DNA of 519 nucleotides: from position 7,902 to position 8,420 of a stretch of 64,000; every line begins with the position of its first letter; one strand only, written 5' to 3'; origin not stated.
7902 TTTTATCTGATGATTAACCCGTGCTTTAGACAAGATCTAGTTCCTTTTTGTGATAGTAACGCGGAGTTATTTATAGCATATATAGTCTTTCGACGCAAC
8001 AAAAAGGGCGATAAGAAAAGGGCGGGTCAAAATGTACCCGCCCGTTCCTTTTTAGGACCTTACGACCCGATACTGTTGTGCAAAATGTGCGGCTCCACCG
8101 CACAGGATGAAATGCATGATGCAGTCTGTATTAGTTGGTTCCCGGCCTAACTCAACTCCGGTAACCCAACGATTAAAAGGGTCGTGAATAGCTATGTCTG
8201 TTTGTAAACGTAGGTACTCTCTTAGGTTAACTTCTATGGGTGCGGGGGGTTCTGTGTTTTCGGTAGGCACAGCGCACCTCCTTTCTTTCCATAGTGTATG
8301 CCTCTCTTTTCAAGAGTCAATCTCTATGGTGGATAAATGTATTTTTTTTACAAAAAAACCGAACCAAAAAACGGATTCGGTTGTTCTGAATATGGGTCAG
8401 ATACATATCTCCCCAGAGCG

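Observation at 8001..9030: Three independently terminated small-protein genes with strong Shine-Dalgarno sites; two are paralogs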

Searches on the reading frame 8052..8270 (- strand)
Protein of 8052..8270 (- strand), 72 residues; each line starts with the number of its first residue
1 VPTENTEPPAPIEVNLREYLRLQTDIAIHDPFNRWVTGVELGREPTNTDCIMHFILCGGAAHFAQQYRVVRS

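Call 4: search_protein_families(library=pfam, proteins=[window:8052-8270:-], max_evalue=1)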
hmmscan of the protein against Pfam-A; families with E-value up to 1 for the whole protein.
window:8052-8270:- (72 aa): 0 families

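Call 8: find_homologous_proteins(query=window:8052-8270:-, max_evalue=0.01)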
Query window:8052-8270:- (72 aa): 2 proteins with E <= 0.01 among 2 candidates.
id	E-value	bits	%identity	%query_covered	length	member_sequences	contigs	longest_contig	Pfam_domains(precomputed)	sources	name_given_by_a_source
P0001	1.5e-43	163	100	100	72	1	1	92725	-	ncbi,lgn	-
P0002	3.3e-29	118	72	100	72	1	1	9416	-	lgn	-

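Call 10: find_encoding_contigs(protein=P0002, flank=10000)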
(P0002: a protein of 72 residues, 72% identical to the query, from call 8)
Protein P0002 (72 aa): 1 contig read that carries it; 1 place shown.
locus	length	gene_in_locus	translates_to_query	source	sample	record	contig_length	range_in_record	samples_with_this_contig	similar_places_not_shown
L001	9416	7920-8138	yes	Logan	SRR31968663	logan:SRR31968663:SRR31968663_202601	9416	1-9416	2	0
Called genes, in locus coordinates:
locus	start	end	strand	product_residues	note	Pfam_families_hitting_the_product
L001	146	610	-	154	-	-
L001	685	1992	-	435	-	PF00817:IMS, PF11798:IMS_HHH (weak), PF11799:IMS_C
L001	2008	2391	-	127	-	-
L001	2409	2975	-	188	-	PF01726:LexA_DNA_bind (faint), PF00717:Peptidase_S24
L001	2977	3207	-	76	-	-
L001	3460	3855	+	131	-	-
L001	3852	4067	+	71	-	PF12844:HTH_19 (weak), PF01381:HTH_3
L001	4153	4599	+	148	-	-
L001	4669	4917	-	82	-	-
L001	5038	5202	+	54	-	-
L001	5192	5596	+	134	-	-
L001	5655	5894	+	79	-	-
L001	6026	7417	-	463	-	PF03060:NMO (faint)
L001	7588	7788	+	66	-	-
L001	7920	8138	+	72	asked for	-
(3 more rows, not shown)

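Call 11: find_encoding_contigs(protein=P0001, flank=10000)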
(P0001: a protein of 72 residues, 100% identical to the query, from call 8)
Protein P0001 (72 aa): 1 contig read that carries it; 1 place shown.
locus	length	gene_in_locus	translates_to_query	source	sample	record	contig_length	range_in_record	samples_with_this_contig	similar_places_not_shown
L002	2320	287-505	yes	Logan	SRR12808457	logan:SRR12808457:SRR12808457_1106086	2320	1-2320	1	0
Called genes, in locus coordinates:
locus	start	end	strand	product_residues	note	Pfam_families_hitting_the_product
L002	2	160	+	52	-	?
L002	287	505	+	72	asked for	-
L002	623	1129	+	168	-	PF05198:IF3_N, PF00707:IF3_C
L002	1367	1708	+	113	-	PF00453:Ribosomal_L20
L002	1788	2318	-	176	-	?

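Call 22: find_homologous_proteins(query=A1, max_evalue=10)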
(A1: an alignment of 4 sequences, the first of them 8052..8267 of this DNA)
Query A1 (4 sequences) (71 aa, profile of the alignment): 5 proteins with E <= 10 among 208 candidates.
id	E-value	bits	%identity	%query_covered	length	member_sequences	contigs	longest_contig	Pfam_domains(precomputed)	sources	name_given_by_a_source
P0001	3.0e-34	135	100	100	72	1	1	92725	-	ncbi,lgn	-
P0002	7.3e-33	130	73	99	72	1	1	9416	-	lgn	-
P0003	2.8e-22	96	-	-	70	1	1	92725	-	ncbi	-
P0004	2.5e-20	90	-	-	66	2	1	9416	-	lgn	-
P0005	8.1e-4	37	63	45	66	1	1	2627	-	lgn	-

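Call 24: find_encoding_contigs(protein=P0005, flank=10000)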
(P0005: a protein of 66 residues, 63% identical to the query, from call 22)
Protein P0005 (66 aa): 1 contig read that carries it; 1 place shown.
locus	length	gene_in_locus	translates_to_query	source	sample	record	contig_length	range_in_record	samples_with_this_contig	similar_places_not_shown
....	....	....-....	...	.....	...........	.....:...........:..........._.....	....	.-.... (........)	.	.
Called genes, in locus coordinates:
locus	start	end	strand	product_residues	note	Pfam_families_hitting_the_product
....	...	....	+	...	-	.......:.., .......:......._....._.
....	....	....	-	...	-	-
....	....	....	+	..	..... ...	-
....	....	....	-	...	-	-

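Call 31: search_protein_families(library=phrogs, proteins=[P0001, P0004, P0005], max_evalue=1)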
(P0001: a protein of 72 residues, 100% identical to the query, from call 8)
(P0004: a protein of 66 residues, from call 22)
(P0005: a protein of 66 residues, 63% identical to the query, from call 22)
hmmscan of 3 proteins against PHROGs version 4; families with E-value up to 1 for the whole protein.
P0001 (72 aa): 0 families

P0004 (66 aa): 1 family
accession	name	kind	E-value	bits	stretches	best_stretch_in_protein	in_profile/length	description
phrog_9102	-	unknown function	0.13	13.3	1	35-60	16-41/69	-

P0005 (66 aa): 3 families
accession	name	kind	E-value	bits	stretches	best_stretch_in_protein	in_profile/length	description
phrog_37010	-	unknown function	0.044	14.3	1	23-48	113-138/264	-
phrog_2090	-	unknown function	0.088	14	1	36-62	21-47/52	-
phrog_24489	-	unknown function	0.18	12.5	1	13-55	93-134/223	-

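Call 32: search_protein_families(library=ncbifam, proteins=[P0001, P0004, P0005], max_evalue=1)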
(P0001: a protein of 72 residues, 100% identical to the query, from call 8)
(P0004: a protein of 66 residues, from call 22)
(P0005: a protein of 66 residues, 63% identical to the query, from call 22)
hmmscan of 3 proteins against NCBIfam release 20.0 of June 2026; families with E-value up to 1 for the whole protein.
P0001 (72 aa): 0 families

P0004 (66 aa): 0 families

P0005 (66 aa): 0 families

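Call 33: search_protein_families(library=padloc, proteins=[P0001, P0004, P0005], max_evalue=1)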
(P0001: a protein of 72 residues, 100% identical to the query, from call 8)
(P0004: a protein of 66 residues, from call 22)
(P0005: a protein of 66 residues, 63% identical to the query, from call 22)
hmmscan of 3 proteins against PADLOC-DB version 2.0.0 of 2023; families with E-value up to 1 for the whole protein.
P0001 (72 aa): 0 families

P0004 (66 aa): 0 families

P0005 (66 aa): 0 families

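Call 34: predict_structure(alignment_id=A2)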
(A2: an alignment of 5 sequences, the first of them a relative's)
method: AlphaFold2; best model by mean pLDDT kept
length: 72 residues; sequences in the alignment: 5
mean_pLDDT: 87.2   pTM: 0.67
mean pLDDT of the five models: 87.2, 86.5, 72.0, 64.3, 55.3
residues with pLDDT >= 90: 42; 70-90: 20; 50-70: 8; < 50: 2
segments of 3 or more residues with pLDDT < 50: none
pLDDT, mean of each block of 10 residues (from residue 1): 62 89 94 96 97 92 85 64
secondary structure, 60 per line:
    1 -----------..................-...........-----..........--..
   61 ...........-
elements in order: E12-15 H16-29 H31-41 H47-56 H59-66 E67-71

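Call 35: search_protein_representatives(alignment_id=A2)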
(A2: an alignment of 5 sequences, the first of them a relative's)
Query: 5 sequences, 73 profile positions. Proteins with E-value up to 0.001 (for the whole library): 127; up to 1e-10: 5; up to 1e-30: 1. The best 127 are listed.
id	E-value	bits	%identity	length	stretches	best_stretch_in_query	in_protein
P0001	1.6e-34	134.0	-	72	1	1-71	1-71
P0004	2.0e-22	95.2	-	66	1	1-72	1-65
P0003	7.1e-19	83.8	-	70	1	1-72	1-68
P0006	2.1e-11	59.9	-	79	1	1-69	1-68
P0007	6.5e-11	58.3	-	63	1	17-68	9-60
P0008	3.4e-10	56.0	-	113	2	26-61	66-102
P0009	4.8e-10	55.5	-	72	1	1-67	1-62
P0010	2.1e-09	53.5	-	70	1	25-68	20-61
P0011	2.8e-09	53.1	-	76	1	11-67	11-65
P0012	4.0e-09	52.6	-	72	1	4-71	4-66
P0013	6.5e-09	51.9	-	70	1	9-68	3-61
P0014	8.9e-09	51.5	-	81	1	14-66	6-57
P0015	1.3e-08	51.0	-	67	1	28-69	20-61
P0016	1.3e-08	51.0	-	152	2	16-67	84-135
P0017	1.3e-08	50.9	-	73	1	25-72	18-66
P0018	1.7e-08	50.6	-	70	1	7-70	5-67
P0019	1.9e-08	50.5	-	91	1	20-69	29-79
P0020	3.2e-08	49.7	-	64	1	21-68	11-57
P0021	3.5e-08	49.6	-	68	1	16-66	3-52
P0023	4.3e-08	49.3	-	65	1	16-68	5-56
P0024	4.7e-08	49.2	-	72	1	16-68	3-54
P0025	5.0e-08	49.1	-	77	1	20-65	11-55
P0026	7.5e-08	48.5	-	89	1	15-66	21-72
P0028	2.7e-07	46.8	-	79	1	26-68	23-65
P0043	1.5e-06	44.3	-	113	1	9-66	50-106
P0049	2.3e-06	43.7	-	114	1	20-69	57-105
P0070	2.1e-05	40.7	-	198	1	11-69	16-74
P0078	4.3e-05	39.7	-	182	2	22-66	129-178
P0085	9.1e-05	38.6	-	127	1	27-64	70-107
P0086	9.2e-05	38.6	-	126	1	18-67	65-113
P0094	1.2e-04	38.2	-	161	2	27-66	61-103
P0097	1.5e-04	37.9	-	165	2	28-65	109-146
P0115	4.7e-04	36.4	-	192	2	28-65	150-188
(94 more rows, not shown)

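Call 39: search_protein_families(library=pfam, alignment_id=A3, max_evalue=1)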
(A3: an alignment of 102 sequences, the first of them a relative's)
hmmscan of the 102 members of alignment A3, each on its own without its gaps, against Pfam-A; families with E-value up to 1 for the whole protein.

A. member 1, P0001 (72 aa): 0 families

B. families by the number of members that match (of 102 scanned): 40 families (the first 25 are shown)
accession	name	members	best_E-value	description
PF18072.6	FGAR-AT_linker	3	0.033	Formylglycinamide ribonucleotide amidotransferase linker domain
PF18780.6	HNH_repeat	2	0.022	Homing endonuclease associated repeat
PF24430.1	DUF7553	1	0.00084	Family of unknown function (DUF7553)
PF03250.19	Tropomodulin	1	0.0025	Tropomodulin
PF01805.25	Surp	1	0.0051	Surp module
PF16932.10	T4SS_TraI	1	0.01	Type IV secretory system, conjugal DNA-protein transfer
PF12752.12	SUZ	1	0.017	SUZ domain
PF24903.1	OB_MEIOB_N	1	0.017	MEIOB, N-terminal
PF12186.13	AcylCoA_dehyd_C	1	0.043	Acyl-CoA dehydrogenase C terminal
PF25481.1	Nucleoprot-TPR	1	0.054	Nucleoprotein TPR-like domain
PF07882.17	Fucose_iso_N2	1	0.064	L-fucose isomerase, second N-terminal domain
PF01777.24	Ribosomal_L27e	1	0.07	Ribosomal L27e protein family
PF05792.18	Candida_ALS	1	0.073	Candida agglutinin-like (ALS)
PF16760.10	CBM53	1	0.075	Starch/carbohydrate-binding module (family 53)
PF07342.17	TscT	1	0.081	TscT toxin protein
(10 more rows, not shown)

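Call 40: search_solved_structures(query=A3, max_evalue=10, show_alignments=3)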
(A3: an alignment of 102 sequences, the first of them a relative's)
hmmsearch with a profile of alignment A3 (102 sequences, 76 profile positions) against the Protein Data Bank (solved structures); distinct sequences matched with E-value up to 10: 2.
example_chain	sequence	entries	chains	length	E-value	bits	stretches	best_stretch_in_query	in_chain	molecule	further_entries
7cpo_A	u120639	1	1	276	1.3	11.9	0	27-52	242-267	MHC CLASS I ANTIGEN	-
1wf3_A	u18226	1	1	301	1.7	11.6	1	10-43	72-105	GTP-binding protein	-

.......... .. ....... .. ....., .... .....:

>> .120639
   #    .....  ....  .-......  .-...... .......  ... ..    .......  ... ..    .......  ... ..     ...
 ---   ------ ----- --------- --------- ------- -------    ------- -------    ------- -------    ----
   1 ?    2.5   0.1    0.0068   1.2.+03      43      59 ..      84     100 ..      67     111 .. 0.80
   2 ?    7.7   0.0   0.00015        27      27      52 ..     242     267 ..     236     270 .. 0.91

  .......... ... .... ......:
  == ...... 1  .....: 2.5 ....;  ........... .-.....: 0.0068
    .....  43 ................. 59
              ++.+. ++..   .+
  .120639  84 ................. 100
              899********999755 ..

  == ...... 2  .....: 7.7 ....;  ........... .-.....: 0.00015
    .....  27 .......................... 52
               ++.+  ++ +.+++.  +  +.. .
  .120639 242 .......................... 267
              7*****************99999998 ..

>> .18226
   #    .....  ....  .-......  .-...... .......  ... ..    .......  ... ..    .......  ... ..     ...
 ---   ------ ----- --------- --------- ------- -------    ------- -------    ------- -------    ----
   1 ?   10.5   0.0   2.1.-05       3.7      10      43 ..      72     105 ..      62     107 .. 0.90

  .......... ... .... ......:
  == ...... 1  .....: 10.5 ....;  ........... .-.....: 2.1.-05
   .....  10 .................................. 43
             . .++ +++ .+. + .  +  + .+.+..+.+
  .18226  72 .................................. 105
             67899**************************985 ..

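Call 43: list_cluster_members(proteins=[P0006, P0007, P0009, P0010, P0012, P0013, P0014, P0015, P0018, P0016])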
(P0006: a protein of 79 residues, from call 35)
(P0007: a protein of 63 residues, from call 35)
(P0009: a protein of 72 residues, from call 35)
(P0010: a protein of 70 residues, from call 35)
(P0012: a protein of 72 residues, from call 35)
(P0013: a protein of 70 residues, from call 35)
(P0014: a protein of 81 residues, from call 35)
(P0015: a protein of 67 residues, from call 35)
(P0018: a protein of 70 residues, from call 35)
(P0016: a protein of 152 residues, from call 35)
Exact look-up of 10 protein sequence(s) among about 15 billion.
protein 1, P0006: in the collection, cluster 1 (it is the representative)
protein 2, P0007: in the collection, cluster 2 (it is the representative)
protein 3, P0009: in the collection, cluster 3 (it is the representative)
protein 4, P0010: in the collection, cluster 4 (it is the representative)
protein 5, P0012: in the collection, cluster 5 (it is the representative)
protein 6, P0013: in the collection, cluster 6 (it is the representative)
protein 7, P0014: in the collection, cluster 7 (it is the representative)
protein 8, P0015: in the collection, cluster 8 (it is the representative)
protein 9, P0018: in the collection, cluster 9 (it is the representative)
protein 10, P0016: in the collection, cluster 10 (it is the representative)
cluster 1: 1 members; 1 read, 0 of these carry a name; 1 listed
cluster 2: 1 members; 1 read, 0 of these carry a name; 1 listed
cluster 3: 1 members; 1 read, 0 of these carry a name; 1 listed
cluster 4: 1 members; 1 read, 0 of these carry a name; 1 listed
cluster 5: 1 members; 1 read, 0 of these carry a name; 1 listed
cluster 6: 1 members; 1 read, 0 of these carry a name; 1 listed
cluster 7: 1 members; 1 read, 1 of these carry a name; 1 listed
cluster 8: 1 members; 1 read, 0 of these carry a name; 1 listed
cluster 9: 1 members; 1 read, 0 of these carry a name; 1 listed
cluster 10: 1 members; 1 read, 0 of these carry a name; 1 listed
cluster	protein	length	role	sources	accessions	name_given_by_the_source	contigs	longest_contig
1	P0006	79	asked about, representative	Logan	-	-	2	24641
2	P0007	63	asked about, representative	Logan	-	-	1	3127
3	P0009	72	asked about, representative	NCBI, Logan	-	-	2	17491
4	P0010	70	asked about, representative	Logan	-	-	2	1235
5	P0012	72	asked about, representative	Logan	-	-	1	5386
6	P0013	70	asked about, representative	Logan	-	-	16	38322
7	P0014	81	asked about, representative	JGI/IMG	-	hypothetical protein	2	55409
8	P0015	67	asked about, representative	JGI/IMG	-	-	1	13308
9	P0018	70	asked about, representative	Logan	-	-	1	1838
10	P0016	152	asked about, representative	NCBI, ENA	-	-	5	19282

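Call 44: find_encoding_contigs(protein=P0006, flank=5000, max_places=2)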
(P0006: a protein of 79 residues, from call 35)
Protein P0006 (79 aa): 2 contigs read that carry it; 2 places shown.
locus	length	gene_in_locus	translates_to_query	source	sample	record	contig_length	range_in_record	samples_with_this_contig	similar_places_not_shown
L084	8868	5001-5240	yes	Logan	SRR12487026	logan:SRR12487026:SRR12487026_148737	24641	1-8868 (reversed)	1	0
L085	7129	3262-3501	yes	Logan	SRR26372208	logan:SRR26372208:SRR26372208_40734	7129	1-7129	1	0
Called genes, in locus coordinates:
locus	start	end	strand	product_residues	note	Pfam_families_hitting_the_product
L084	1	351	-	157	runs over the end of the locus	PF20329:DUF6624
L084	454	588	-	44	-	-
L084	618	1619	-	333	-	PF08443:RimK (weak)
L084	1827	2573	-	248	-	PF13489:Methyltransf_23, PF01209:Ubie_methyltran, PF13847:Methyltransf_31, PF08241:Methyltransf_11, PF08242:Methyltransf_12, PF13649:Methyltransf_25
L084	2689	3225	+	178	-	PF00285:Citrate_synt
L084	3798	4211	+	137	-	-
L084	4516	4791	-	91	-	-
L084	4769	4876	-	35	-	-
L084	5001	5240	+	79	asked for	-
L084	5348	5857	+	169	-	PF05198:IF3_N, PF00707:IF3_C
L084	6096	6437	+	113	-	PF00453:Ribosomal_L20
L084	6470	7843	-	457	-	PF00753:Lactamase_B, PF12706:Lactamase_B_2 (weak), PF16661:Lactamase_B_6, PF10996:Beta-Casp, PF07521:RMMBL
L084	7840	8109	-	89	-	PF09997:DUF2238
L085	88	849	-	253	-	PF01209:Ubie_methyltran, PF13489:Methyltransf_23, PF13847:Methyltransf_31, PF08241:Methyltransf_11, PF08242:Methyltransf_12, PF13649:Methyltransf_25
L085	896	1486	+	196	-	PF00285:Citrate_synt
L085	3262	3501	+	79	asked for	-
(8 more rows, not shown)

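Call 45: find_encoding_contigs(protein=P0014, flank=5000, max_places=2)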
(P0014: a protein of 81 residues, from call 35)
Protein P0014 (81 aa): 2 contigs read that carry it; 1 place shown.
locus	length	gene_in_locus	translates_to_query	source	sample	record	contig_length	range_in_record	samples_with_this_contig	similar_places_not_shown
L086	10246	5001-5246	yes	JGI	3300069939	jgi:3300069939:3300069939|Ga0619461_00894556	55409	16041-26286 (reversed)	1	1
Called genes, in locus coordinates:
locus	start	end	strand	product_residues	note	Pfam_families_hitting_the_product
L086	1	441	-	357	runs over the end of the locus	PF01820:Dala_Dala_lig_N, PF02655:ATP-grasp_3 (weak), PF14397:ATPgrasp_ST (faint), PF07478:Dala_Dala_lig_C, PF02786:CPSase_L_D2 (faint)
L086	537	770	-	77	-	-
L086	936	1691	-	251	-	PF02661:Fic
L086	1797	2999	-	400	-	PF07690:MFS_1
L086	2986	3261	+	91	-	-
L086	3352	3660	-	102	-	PF00076:RRM_1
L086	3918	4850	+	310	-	PF01545:Cation_efflux, PF16916:ZT_dimer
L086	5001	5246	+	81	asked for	-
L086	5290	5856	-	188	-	PF01928:CYTH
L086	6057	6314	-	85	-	-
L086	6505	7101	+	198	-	-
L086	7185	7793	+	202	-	PF01725:Ham1p_like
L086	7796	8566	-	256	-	PF03372:Exo_endo_phos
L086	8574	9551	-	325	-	PF01451:LMWPc, PF01230:HIT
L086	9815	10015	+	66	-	-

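Call 54: search_protein_families(library=pfam, proteins=[P0070, P0115, P0097, P0094, P0078, P0016, P0085, P0086, P0043, P0049], max_evalue=0.1)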
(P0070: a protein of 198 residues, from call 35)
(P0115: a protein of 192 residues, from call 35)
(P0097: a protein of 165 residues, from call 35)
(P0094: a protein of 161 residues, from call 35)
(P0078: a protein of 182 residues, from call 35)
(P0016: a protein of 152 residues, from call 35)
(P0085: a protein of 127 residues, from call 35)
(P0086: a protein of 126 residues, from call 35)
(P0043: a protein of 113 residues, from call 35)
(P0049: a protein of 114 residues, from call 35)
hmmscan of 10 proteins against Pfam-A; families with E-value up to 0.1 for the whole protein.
P0070 (198 aa): 1 family
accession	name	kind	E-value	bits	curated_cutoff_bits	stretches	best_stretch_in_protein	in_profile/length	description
PF23195.1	UBQLN1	-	0.075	13.2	27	0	156-187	24-53/70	Ubiquilin-1-like domain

P0115 (192 aa): 0 families

P0097 (165 aa): 0 families

P0094 (161 aa): 0 families

P0078 (182 aa): 0 families

P0016 (152 aa): 1 family
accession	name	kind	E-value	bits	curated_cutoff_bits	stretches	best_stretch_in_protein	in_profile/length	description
PF08257.16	Sulfakinin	-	0.098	13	20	0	59-66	1-8/9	Sulfakinin family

P0085 (127 aa): 1 family
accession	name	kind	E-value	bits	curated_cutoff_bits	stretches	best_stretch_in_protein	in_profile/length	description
PF05186.18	Dpy-30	-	0.098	12.8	22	0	35-53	6-24/42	Dpy-30 motif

P0086 (126 aa): 2 families
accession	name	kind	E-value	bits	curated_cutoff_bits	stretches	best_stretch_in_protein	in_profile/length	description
PF09038.16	53-BP1_Tudor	-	0.029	14.8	22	1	30-117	21-107/122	Tumour suppressor p53-binding protein-1 Tudor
PF22175.2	Ogg-HhH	-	0.047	13.7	27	1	36-70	59-93/173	8-oxoguanine DNA glycosylase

P0043 (113 aa): 1 family
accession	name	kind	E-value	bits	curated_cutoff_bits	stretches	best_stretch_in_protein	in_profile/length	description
PF11871.13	DUF3391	-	0.049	14.6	27.8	1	23-85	64-131/136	Domain of unknown function (DUF3391)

P0049 (114 aa): 0 families
